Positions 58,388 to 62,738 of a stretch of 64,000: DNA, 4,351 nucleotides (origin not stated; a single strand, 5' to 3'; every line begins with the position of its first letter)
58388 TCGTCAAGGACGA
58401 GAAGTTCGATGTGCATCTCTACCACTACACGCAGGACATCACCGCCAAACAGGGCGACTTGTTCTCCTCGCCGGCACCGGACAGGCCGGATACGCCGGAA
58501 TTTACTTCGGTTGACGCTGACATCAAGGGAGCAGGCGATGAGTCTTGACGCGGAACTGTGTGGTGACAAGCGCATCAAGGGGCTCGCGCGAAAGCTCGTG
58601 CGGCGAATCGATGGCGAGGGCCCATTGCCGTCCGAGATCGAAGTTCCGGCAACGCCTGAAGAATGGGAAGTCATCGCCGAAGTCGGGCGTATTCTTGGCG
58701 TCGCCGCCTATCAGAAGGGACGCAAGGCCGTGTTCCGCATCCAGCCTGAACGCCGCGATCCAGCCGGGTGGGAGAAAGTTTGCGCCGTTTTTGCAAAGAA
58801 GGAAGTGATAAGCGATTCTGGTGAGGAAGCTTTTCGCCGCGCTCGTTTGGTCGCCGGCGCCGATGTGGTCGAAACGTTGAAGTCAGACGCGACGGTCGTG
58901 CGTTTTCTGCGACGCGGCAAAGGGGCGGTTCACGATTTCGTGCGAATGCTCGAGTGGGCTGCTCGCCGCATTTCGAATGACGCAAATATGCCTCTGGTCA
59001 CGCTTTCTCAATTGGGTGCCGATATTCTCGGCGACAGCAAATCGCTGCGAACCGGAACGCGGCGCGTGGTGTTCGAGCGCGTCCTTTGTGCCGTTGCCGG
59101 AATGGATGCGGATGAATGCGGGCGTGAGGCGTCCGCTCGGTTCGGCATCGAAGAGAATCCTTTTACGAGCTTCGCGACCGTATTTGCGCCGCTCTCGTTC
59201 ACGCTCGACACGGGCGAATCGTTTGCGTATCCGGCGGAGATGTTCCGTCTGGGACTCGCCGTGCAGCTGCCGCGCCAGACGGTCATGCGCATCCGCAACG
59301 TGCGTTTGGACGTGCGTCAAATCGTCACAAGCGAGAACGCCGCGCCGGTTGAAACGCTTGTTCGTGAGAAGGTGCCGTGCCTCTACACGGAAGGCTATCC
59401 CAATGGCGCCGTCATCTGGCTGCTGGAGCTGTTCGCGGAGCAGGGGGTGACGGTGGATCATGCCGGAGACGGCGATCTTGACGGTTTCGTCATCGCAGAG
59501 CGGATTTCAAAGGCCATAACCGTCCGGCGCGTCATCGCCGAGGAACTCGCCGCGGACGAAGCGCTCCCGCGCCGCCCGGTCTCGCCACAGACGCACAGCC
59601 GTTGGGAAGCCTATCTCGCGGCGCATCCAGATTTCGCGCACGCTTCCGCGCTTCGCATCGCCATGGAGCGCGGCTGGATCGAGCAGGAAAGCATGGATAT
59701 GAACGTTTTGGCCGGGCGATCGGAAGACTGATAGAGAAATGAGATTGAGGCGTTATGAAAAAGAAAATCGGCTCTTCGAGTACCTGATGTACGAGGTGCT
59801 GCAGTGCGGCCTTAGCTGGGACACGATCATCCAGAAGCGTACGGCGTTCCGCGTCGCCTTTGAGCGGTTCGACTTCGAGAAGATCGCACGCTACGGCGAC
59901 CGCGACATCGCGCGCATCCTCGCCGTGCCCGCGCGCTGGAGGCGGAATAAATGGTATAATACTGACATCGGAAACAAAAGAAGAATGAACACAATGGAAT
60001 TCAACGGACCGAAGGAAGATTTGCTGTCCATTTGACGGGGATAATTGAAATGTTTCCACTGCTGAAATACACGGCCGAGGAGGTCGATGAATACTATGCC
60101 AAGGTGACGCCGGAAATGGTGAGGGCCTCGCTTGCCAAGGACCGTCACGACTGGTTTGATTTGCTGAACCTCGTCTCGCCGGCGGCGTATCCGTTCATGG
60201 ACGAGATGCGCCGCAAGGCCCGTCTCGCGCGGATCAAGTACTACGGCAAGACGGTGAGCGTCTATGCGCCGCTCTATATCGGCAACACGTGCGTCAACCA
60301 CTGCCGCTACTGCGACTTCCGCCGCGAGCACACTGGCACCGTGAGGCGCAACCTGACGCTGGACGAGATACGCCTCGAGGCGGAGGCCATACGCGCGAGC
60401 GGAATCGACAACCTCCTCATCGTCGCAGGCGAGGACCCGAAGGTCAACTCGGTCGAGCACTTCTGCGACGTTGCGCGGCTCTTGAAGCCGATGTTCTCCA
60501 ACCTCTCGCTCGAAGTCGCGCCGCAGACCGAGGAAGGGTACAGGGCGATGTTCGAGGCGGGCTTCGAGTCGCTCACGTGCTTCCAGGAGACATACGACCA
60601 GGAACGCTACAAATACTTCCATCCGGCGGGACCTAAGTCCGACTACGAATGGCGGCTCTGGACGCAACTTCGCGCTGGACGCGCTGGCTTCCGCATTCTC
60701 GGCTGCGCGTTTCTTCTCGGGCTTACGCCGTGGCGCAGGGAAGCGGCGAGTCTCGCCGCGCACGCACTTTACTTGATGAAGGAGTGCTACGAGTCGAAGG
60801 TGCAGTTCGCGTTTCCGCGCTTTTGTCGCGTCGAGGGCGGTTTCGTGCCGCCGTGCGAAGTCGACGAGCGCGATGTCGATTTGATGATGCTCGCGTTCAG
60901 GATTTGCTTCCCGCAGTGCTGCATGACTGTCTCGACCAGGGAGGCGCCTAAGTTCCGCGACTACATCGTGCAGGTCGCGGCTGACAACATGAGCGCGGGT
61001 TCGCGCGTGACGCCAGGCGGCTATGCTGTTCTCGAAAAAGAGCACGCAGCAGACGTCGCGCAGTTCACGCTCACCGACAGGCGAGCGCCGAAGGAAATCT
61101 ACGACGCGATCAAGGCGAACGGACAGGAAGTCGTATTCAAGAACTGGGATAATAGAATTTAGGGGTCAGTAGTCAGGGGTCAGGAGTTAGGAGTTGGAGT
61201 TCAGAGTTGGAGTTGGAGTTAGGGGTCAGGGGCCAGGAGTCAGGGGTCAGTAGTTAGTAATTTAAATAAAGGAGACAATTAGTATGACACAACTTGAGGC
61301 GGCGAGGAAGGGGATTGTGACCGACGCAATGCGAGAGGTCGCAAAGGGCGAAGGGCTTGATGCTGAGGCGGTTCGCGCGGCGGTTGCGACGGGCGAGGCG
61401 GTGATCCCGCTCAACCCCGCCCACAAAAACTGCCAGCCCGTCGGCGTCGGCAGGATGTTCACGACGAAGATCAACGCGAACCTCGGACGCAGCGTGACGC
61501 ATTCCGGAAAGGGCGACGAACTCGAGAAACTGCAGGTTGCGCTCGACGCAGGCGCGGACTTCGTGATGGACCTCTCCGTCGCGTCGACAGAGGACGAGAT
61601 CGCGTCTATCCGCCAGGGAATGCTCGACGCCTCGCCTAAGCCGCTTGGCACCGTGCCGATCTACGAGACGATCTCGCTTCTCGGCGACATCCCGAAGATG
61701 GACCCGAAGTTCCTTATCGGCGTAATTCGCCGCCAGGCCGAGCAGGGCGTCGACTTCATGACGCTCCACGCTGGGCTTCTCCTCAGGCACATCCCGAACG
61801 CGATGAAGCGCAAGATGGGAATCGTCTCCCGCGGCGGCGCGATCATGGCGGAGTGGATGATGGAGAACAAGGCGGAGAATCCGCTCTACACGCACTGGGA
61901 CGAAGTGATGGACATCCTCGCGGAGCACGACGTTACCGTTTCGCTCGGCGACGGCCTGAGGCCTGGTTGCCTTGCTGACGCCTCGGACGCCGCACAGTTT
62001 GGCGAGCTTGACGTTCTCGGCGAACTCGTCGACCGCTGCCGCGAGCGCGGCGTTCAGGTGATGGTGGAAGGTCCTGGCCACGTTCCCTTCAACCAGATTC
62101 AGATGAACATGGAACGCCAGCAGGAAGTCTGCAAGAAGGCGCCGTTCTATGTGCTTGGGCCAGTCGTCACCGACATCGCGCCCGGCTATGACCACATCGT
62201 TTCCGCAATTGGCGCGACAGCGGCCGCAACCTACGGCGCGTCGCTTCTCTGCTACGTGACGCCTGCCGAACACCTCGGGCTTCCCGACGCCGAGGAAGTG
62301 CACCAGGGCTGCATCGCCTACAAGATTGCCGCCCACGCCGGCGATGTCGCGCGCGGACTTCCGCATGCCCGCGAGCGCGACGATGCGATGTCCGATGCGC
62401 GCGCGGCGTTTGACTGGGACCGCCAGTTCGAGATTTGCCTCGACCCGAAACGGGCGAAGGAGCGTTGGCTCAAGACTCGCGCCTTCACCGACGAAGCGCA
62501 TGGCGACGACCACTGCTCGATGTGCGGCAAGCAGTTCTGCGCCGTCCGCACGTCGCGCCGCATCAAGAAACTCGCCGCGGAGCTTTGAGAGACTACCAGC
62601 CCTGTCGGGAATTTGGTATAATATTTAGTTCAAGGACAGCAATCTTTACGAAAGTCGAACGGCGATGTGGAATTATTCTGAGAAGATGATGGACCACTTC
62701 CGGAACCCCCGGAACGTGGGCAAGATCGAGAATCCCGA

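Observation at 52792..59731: Complete four-gene SMC-like operon fitting JetABCD (Wadjet / MksBEFG-type anti-plasmid system)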

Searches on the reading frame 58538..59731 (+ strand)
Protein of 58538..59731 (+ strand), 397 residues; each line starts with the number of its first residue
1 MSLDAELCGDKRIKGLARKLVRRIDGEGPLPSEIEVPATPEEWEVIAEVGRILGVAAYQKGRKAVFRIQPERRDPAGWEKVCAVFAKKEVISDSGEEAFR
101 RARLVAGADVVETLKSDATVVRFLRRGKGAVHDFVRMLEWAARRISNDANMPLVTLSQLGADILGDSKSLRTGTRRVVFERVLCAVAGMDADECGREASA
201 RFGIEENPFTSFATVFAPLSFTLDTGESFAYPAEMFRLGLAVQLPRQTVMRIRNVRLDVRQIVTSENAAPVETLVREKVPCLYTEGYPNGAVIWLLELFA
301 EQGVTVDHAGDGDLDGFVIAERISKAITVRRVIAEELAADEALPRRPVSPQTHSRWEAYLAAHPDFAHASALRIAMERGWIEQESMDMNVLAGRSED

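Call 3: search_protein_families(library=pfam, proteins=[window:58538-59731:+], max_evalue=0.01)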
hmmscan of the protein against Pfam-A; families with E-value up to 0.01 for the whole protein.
window:58538-59731:+ (397 aa): 2 families
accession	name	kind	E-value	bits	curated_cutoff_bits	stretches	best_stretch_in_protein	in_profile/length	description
PF09664.16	DUF2399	-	8e-09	35.9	23.4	1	247-361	6-129/152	Protein of unknown function C-terminus (DUF2399)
PF09983.15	JetD_C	-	0.00042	20.2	22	1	245-391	26-175/179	Wadjet protein JetD, C-terminal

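Call 4: search_protein_families(library=padloc, proteins=[window:58538-59731:+], max_evalue=0.01)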
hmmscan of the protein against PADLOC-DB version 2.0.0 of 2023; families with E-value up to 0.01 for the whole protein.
window:58538-59731:+ (397 aa): 7 families
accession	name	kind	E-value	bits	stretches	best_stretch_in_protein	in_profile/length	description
PDLC00557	JetD2|JetD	-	4.6e-14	50.7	1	102-330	127-355/423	DUF2220; DUF3322; DUF2399 domain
PDLC00556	JetD2|JetD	-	4.2e-12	43.9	1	200-325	230-356/430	DUF2220; DUF3322; DUF2399 domain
PDLC00533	JetD1|JetD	-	5.7e-10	36.8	1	111-328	133-343/409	DUF2220; DUF3322; DUF2399 domain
PDLC00526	JetD1|JetD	-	2.5e-07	28.2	1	240-325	247-334/407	DUF2220; DUF3322; DUF2399 domain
PDLC00521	JetD1|JetD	-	9.8e-07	26.2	1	163-387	168-384/395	DUF2220; DUF3322; DUF2399 domain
PDLC00529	JetD1|JetD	-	0.00024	18.3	1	251-330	243-329/394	DUF2220; DUF3322; DUF2399 domain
PDLC00528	JetD1|JetD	-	0.003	14.7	0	113-327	130-342/418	DUF2220; DUF3322; DUF2399 domain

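Call 5: search_protein_families(library=ncbifam, proteins=[window:58538-59731:+], max_evalue=0.01)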
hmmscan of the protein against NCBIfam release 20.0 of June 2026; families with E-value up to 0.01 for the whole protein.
window:58538-59731:+ (397 aa): 1 family
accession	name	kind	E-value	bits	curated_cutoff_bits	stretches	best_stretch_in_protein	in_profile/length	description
TIGR02679.1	TIGR02679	hypoth_equivalog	8.8e-09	34.9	196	1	103-337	89-331/382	TIGR02679 family protein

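Call 13: search_solved_structures(query=window:58538-59731:+, max_evalue=1, show_alignments=2)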
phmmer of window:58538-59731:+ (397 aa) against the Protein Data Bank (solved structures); distinct sequences matched with E-value up to 1: 0.

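Call 33: search_solved_structures(query=A3, max_evalue=10, show_alignments=2)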
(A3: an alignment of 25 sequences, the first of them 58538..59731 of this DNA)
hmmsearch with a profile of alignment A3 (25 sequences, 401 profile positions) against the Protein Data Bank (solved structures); distinct sequences matched with E-value up to 10: 6.
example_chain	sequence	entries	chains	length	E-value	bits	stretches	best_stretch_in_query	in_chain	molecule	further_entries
10pl_A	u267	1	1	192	0.23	13.7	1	13-151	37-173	HEAT repeat domain-containing protein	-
9pin_P2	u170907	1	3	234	0.4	13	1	13-151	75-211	HEAT repeat domain-containing protein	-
6k23_A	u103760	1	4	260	0.44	12.8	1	319-364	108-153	Enoyl-[acyl-carrier-protein] reductase [NADH]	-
6ah9_A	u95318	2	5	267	0.46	12.8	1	319-364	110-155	Enoyl-[acyl-carrier-protein] reductase [NADH]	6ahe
7umx_A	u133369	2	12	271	0.48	12.7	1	319-364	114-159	Enoyl-[acyl-carrier-protein] reductase [NADH]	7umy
4zju_A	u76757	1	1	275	0.48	12.7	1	319-364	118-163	Enoyl-[acyl-carrier-protein] reductase [NADH]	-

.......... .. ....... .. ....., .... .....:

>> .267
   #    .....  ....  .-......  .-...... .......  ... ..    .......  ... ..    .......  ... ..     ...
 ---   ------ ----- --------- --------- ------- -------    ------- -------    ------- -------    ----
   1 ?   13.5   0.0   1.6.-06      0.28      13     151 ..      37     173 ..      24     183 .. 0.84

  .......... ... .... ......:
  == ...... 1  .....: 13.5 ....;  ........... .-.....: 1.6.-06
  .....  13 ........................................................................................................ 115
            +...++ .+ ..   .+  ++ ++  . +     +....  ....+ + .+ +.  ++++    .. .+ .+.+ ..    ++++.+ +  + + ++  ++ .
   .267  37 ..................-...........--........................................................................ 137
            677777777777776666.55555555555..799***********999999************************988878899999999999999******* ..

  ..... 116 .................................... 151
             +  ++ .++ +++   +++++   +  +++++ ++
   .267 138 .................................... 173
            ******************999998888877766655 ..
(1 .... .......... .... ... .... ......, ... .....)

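Call 35: find_homologous_proteins(query=window:58538-59731:+)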
Query window:58538-59731:+ (397 aa): 216 proteins with E <= 0.001 among 8000 candidates; the best 120 are listed.
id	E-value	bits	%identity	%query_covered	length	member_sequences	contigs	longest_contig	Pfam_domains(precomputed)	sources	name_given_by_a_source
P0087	1.2e-237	806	91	100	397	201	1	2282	PF09664.17,PF09983.16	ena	-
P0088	2.6e-233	792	92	98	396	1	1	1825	PF09664.17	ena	-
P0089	9.8e-233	790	91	100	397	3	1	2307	PF09664.17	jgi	-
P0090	3.3e-223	759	88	99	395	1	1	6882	PF09664.17,PF09983.16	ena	-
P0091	4.2e-223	759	90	97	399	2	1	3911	PF09664.17,PF09983.16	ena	-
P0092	2.4e-222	756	89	97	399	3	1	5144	PF09664.17,PF09983.16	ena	-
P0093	1.3e-218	744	86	100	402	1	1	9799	PF09664.17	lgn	-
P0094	4.5e-214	729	83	99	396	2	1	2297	PF09664.17,PF09983.16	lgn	-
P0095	2.0e-210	717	84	98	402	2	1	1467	PF09664.17,PF09983.16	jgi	jgi:hypothetical protein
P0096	3.9e-189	647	74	99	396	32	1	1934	PF09664.17,PF09983.16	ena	-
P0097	8.0e-188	642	76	98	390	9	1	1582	PF09664.17,PF09983.16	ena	-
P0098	4.0e-187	640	76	97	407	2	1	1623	PF09664.17,PF09983.16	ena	-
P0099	1.7e-184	631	75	99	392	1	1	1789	PF09664.17,PF09983.16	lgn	-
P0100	7.6e-181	619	74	98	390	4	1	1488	PF09664.17,PF09983.16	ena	-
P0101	1.1e-180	619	74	97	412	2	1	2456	PF09664.17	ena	-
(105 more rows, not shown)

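Call 44: search_protein_families(library=pfam, alignment_id=A4, max_evalue=0.01)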
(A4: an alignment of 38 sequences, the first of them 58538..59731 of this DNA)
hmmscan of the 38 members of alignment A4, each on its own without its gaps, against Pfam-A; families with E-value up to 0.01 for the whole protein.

A. member 1, window:58538-59731:+ (397 aa): 2 families
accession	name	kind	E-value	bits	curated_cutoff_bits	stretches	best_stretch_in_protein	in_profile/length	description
PF09664.16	DUF2399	-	8e-09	35.9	23.4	1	247-361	6-129/152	Protein of unknown function C-terminus (DUF2399)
PF09983.15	JetD_C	-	0.00042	20.2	22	1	245-391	26-175/179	Wadjet protein JetD, C-terminal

B. families by the number of members that match (of 38 scanned): 3 families
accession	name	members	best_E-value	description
PF09664.16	DUF2399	38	1.2e-09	Protein of unknown function C-terminus (DUF2399)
PF09983.15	JetD_C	23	3.7e-11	Wadjet protein JetD, C-terminal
PF11796.13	DUF3323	3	2.3e-05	Protein of unknown function N-terminus (DUF3323)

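Call 48: predict_structure(alignment_id=A4)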
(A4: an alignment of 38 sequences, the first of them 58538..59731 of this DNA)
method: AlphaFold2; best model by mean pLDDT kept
length: 397 residues; sequences in the alignment: 38
mean_pLDDT: 90.2   pTM: 0.68
mean pLDDT of the five models: 90.2, 89.7, 88.8, 88.7, 87.7
residues with pLDDT >= 90: 271; 70-90: 107; 50-70: 12; < 50: 7
segments of 3 or more residues with pLDDT < 50: 88-92
pLDDT, mean of each block of 10 residues (from residue 1): 85 92 82 95 96 96 96 89 68 72 90 92 90 95 78 87 93 92 90 77 82 96 98 98 95 96 96 96 91 96 97 94 96 95 92 89 92 97 88 63
secondary structure, 60 per line:
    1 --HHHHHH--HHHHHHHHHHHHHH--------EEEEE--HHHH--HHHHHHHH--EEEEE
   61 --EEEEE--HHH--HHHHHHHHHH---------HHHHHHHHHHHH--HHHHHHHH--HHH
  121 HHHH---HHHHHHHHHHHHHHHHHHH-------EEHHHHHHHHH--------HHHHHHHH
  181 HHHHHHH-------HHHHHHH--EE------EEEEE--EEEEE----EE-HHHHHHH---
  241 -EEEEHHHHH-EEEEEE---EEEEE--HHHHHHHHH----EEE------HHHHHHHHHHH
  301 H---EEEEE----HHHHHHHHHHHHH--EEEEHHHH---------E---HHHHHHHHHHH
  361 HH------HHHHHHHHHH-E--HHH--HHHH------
elements in order: H3-8 H11-24 E33-37 H40-43 H46-53 E56-60 E63-67 H75-84 H94-105 H108-115 H118-124 H128-146 H156-164 H173-187 H195-201 E212-216 E219-223 H231-237 E242-245 H246-250 E252-257 E261-265 H268-276 E281-283 H290-301 E305-309 H314-326 E329-332 H333-336 H350-362 H369-378 H388-391

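Call 52: fold_search(model_id=the predicted structure, library=pdb)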
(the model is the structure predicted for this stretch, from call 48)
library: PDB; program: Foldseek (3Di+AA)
matches with E <= 10: 266; with E <= 0.001: 4
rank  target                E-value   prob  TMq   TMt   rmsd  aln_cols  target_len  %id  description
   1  8b7f_A                7.9e-08  1.00  0.29  0.31  15.3       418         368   15  Nuclease from C. glutamicum (released 2023-03-29)
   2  9o8p_A                1.2e-06  1.00  0.40  0.44  20.2       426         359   14  CryoEM structure of M. mazei topoisomerase VI-minicircle DNA complex (released 2026-02-25)
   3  8uru_A                1.9e-05  1.00  0.34  0.37   9.5       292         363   11  Spo11 core complex with hairpin DNA (released 2024-06-26)
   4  8urq_A                3.5e-05  1.00  0.36  0.39   9.0       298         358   11  Spo11 core complex with gapped DNA (released 2024-06-26)
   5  2zbk_A                2.7e-03  1.00  0.39  0.43   9.0       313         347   14  Crystal structure of an intact type II DNA topoisomerase: insights into DNA transfer mechanisms (released 2008-02-12)
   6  6z2b_B                3.2e-01  0.96  0.16  0.49   2.5        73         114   19  Toprim domain of RNase M5 bound with two Mg2+ ions (released 2021-03-17)
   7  3thx_A                3.7e-01  0.03  0.09  0.06  25.2       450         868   12  Human MutSbeta complexed with an IDL of 3 bases (Loop3) and ADP (released 2011-12-21)
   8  2au3                  3.9e-01  0.08  0.16  0.16  23.3       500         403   10  Crystal Structure of the Aquifex aeolicus primase (Zinc Binding and RNA Polymerase Domains) (released 2005-11-15)
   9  6d6y                  4.5e-01  0.08  0.14  0.12  18.4       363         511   11  AprA Methyltransferase 2 - GNAT didomain in complex with SAH (released 2018-05-09)
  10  9dw8_A                5.5e-01  0.02  0.07  0.03  26.8       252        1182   11  Dephosphorylated (E1371Q)CFTR in complex with PKA-C (released 2024-11-13)
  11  6tg6                  8.3e-01  0.91  0.17  0.52   2.3        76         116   21  Toprim domain of RNase M5 (released 2020-09-23)
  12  2nip_B                8.3e-01  0.07  0.11  0.13  17.1       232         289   12  NITROGENASE IRON PROTEIN FROM AZOTOBACTER VINELANDII (released 1998-11-11)
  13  4lgl_A                8.3e-01  0.06  0.14  0.06  20.9       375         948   11  Crystal Structure of Glycine Decarboxylase P-protein from Synechocystis sp. PCC 6803, apo form (released 2013-10-16)
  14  4lgl_B                8.3e-01  0.04  0.12  0.06  21.3       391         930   12  Crystal Structure of Glycine Decarboxylase P-protein from Synechocystis sp. PCC 6803, apo form (released 2013-10-16)
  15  7db7_B                9.2e-01  0.20  0.10  0.05  15.4       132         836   11  Crystal structure of Mycobacterium tuberculosis phenylalanyl-tRNA synthetase in complex with compound GDI05-001 (released 2021-01-13)
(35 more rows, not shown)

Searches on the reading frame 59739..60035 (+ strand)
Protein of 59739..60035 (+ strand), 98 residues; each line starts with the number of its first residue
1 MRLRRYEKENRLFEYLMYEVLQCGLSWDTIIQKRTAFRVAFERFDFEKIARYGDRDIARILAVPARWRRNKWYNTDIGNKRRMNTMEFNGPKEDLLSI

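Call 91: search_protein_families(library=pfam, proteins=[window:59739-60035:+], max_evalue=0.001)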
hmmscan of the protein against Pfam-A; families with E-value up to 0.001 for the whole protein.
window:59739-60035:+ (98 aa): 1 family
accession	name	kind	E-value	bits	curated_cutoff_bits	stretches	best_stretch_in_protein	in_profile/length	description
PF03352.18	Adenine_glyco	-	7.2e-18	65.5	25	1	8-86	22-100/177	Methyladenine glycosylase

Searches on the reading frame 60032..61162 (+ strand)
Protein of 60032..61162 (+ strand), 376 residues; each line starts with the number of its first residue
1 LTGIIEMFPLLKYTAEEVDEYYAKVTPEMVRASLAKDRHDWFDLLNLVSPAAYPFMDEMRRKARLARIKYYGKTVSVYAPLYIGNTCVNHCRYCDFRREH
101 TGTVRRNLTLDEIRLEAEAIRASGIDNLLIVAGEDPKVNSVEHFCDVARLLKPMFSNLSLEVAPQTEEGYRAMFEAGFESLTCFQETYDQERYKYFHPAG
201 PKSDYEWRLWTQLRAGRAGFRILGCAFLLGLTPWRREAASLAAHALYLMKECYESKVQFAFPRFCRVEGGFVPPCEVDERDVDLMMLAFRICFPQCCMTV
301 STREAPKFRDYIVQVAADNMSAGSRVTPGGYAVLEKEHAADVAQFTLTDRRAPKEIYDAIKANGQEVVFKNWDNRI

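Call 91: search_protein_families(library=pfam, proteins=[window:60032-61162:+], max_evalue=0.001)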
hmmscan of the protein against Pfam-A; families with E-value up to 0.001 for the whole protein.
window:60032-61162:+ (376 aa): 2 families
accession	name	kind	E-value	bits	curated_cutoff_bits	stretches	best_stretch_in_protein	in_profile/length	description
PF04055.27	Radical_SAM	-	1.8e-12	48.2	29.5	1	82-234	2-157/166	Radical SAM superfamily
PF06968.18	BATS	-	5.2e-10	39.8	22.2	1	262-364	3-86/88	Biotin and Thiamin Synthesis associated domain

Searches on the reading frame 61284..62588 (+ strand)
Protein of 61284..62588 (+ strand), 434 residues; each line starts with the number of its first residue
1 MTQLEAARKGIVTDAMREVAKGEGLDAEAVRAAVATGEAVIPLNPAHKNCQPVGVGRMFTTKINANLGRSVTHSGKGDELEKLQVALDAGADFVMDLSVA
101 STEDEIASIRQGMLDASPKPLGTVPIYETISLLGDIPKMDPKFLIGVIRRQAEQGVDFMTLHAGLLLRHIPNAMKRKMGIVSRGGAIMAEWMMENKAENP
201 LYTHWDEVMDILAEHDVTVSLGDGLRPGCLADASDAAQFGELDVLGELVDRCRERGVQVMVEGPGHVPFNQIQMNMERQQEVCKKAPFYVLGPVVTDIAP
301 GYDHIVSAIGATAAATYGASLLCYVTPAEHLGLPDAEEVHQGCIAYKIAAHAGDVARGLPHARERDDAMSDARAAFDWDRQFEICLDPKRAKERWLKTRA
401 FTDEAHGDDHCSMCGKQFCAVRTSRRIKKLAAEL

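Call 91: search_protein_families(library=pfam, proteins=[window:61284-62588:+], max_evalue=0.001)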
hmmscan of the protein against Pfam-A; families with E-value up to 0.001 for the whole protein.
window:61284-62588:+ (434 aa): 1 family
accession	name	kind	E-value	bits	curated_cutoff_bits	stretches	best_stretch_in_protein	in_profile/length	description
PF01964.24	ThiC_Rad_SAM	-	4.6e-175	582.8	25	1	2-424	1-418/420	Radical SAM ThiC family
